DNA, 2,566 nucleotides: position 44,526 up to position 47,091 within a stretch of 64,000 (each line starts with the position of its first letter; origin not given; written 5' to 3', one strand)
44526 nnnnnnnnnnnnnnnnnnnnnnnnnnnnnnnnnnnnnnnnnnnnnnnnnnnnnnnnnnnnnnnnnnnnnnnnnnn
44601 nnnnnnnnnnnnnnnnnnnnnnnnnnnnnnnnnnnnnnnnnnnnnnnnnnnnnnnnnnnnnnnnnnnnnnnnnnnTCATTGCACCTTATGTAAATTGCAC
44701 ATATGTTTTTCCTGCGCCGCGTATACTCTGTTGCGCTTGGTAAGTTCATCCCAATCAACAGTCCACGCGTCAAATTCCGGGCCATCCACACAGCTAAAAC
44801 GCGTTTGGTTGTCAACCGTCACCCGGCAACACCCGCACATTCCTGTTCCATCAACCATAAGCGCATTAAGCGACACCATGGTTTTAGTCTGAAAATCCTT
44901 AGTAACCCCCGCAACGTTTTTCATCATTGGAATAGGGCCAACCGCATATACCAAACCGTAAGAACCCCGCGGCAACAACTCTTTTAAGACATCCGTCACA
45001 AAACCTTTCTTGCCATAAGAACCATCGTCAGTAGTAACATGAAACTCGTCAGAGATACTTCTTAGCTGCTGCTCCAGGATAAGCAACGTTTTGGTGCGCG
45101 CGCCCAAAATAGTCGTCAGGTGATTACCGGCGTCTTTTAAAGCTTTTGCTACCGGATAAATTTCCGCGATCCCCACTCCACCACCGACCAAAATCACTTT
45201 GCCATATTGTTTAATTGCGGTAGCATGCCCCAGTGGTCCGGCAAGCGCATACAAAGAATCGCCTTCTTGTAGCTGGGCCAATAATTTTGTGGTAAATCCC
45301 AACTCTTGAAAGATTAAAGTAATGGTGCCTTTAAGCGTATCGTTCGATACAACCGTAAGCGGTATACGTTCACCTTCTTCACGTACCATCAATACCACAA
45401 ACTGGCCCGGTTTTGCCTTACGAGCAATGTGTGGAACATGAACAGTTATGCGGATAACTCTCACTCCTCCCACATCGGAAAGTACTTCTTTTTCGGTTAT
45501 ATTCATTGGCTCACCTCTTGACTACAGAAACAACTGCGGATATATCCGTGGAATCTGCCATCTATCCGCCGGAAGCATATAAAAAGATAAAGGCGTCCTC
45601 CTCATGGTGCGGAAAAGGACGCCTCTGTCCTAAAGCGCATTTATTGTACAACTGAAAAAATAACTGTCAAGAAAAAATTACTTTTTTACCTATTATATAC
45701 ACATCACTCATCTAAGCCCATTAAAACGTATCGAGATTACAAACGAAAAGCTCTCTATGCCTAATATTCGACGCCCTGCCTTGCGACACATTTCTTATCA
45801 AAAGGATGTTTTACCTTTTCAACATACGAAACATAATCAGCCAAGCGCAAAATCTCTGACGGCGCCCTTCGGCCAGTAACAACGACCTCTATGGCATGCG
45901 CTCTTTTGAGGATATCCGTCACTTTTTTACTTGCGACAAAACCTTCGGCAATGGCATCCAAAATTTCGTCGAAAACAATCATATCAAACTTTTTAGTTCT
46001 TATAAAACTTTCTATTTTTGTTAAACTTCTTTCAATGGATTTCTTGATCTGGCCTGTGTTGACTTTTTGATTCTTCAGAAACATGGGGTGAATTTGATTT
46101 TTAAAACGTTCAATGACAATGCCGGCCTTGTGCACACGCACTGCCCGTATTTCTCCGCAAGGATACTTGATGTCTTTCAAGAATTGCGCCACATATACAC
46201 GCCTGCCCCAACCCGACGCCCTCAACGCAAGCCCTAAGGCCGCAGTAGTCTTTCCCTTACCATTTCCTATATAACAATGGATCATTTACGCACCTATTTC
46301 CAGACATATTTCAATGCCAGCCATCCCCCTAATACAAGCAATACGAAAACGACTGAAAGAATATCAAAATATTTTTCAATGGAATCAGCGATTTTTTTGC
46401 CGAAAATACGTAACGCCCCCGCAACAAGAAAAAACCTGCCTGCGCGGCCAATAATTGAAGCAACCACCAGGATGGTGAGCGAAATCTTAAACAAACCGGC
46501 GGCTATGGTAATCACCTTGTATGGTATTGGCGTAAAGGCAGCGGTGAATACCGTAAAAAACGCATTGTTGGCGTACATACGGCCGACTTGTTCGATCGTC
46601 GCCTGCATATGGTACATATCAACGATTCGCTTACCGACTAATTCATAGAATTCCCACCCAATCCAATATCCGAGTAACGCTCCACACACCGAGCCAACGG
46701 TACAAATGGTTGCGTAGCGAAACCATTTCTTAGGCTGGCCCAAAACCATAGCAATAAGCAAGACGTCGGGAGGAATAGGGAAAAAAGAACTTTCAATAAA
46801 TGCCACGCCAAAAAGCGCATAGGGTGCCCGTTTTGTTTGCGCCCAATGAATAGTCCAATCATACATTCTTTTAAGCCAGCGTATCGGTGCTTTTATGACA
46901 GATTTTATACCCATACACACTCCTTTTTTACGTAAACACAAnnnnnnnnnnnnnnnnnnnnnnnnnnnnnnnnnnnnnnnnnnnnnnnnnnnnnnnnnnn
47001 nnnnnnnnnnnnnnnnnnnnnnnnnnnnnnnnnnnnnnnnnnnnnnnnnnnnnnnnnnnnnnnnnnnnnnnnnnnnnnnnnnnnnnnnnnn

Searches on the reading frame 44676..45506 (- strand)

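Call 26: search_protein_families(library=pfam, proteins=[window:44676-45506:-], max_evalue=0.001)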
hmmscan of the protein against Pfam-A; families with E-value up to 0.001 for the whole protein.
window:44676-45506:- (276 aa): 3 families
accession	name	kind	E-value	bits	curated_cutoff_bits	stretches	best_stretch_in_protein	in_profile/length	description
PF10418.14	DHODB_Fe-S_bind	-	2.1e-12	47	23.9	1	215-251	2-41/41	Iron-sulfur cluster binding domain of dihydroorotate dehydrogenase B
PF00175.26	NAD_binding_1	-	2.7e-07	31.7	22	1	106-198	1-107/109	Oxidoreductase NAD-binding domain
PF00970.30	FAD_binding_6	-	0.0005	20.8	21.1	1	3-95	4-97/99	Oxidoreductase FAD-binding domain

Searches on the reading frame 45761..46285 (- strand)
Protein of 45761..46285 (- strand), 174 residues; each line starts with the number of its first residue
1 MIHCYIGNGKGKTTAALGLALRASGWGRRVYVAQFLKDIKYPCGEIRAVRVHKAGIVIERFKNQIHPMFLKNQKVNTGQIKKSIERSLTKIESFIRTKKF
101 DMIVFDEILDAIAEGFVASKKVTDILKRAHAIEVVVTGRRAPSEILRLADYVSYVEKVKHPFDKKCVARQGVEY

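Call 26: search_protein_families(library=pfam, proteins=[window:45761-46285:-], max_evalue=0.001)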
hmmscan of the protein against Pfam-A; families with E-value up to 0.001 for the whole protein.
window:45761-46285:- (174 aa): 1 family
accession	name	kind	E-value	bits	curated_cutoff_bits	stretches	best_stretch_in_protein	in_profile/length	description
PF02572.21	CobA_CobO_BtuR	-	3.5e-48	164.5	25.7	1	1-174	4-172/172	ATP:corrinoid adenosyltransferase BtuR/CobO/CobP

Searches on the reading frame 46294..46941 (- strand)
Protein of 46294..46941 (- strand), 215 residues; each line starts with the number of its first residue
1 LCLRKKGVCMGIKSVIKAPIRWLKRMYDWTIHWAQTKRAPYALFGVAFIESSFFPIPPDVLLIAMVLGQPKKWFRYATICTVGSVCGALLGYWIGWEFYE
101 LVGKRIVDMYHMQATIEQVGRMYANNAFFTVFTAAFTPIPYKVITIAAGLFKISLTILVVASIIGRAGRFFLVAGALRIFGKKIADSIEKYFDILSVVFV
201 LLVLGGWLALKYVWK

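Call 26: search_protein_families(library=pfam, proteins=[window:46294-46941:-], max_evalue=0.001)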
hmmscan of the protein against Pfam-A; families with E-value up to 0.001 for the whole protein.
window:46294-46941:- (215 aa): 1 family
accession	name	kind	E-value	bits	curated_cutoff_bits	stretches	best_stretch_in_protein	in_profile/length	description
PF09335.16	VTT_dom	-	3.9e-13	50.4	33.9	1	57-176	2-120/123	VTT domain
